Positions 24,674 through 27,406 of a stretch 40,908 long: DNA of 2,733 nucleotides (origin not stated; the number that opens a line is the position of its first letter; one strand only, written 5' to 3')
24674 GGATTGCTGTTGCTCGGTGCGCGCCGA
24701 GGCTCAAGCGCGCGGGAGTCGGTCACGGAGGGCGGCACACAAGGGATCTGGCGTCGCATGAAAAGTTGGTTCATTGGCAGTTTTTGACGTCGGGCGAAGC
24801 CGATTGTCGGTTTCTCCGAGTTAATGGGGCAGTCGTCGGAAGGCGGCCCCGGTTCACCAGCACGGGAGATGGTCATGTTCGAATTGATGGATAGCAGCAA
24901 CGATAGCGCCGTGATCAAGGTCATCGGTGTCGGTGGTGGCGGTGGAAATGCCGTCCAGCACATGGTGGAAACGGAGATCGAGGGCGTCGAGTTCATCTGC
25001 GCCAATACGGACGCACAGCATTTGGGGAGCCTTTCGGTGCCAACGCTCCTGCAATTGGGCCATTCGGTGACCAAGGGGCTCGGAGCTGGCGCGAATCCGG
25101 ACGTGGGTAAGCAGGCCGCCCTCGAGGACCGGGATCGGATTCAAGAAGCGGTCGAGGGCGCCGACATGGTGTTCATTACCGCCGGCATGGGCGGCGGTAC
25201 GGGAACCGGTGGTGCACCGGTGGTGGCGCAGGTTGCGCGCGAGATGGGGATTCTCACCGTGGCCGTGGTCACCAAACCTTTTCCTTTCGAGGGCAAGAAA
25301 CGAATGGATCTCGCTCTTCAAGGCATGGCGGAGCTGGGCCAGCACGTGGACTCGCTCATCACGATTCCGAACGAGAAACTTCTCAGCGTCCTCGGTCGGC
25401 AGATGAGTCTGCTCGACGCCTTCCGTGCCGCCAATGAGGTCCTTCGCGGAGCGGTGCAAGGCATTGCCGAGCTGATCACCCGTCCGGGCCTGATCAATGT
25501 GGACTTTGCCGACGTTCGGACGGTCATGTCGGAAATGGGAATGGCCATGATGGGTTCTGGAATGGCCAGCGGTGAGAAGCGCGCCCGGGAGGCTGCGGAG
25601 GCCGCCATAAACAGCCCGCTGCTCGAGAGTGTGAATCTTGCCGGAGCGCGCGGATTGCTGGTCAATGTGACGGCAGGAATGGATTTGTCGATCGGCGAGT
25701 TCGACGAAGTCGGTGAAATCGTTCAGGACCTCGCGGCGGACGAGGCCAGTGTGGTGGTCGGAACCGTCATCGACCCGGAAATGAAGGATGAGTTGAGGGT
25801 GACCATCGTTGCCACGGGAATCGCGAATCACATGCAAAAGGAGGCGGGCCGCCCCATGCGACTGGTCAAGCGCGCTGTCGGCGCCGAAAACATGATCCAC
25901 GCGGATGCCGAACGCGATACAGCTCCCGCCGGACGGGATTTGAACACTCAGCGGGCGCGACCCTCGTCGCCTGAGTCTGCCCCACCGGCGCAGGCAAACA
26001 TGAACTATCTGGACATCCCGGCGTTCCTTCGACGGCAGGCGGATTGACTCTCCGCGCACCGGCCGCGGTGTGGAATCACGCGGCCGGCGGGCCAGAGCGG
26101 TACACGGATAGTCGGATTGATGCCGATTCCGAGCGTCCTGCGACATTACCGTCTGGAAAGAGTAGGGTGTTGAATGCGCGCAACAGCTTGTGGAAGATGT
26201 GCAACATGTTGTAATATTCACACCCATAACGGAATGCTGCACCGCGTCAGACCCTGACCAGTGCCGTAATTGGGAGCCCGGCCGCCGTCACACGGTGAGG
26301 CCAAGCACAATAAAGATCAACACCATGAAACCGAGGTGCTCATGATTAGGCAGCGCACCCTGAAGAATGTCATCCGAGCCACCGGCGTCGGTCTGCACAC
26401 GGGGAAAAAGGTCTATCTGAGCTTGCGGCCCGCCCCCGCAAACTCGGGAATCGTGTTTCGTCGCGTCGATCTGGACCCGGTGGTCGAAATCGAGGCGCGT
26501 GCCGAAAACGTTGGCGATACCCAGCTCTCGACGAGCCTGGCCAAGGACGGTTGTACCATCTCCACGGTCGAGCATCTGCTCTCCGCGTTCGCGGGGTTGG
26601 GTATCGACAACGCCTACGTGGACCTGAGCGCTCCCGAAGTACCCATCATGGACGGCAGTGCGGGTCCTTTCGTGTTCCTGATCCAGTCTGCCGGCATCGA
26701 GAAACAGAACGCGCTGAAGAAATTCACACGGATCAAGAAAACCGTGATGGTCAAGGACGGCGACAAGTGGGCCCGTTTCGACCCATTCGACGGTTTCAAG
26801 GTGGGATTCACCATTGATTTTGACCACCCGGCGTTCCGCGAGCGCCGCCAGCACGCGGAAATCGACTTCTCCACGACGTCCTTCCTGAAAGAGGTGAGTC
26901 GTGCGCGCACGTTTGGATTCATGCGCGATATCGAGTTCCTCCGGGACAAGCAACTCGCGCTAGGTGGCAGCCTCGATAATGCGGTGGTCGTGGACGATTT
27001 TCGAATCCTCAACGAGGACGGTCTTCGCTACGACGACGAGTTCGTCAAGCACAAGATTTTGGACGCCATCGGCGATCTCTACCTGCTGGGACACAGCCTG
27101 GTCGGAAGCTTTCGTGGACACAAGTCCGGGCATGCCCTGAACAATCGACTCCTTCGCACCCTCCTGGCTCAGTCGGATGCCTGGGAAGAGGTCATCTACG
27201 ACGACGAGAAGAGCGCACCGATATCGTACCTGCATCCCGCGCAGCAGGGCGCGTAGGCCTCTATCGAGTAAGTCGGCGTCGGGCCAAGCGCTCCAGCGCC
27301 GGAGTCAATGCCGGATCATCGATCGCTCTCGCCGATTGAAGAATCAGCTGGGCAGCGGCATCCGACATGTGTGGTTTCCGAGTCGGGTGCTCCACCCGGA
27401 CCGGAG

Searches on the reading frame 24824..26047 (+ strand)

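Call 92: search_protein_families(library=pfam, proteins=[window:24824-26047:+], max_evalue=0.0001)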
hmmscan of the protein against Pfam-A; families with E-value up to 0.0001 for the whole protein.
window:24824-26047:+ (407 aa): 2 families
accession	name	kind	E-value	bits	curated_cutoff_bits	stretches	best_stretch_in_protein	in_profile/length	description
PF00091.31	Tubulin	-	3.9e-50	171.2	33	1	31-190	2-189/190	Tubulin/FtsZ family, GTPase domain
PF12327.13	FtsZ_C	-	4.9e-35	120.1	27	1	239-333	1-94/95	FtsZ family, C-terminal domain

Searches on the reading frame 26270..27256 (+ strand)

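Call 19: search_protein_families(library=pfam, proteins=[window:26270-27256:+], max_evalue=0.001)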
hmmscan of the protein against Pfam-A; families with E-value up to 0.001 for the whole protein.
window:26270-27256:+ (328 aa): 1 family
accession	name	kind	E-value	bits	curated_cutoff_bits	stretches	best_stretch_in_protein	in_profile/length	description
PF03331.19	LpxC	-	9.4e-111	370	27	1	28-299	1-267/268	UDP-3-O-acyl N-acetylglycosamine deacetylase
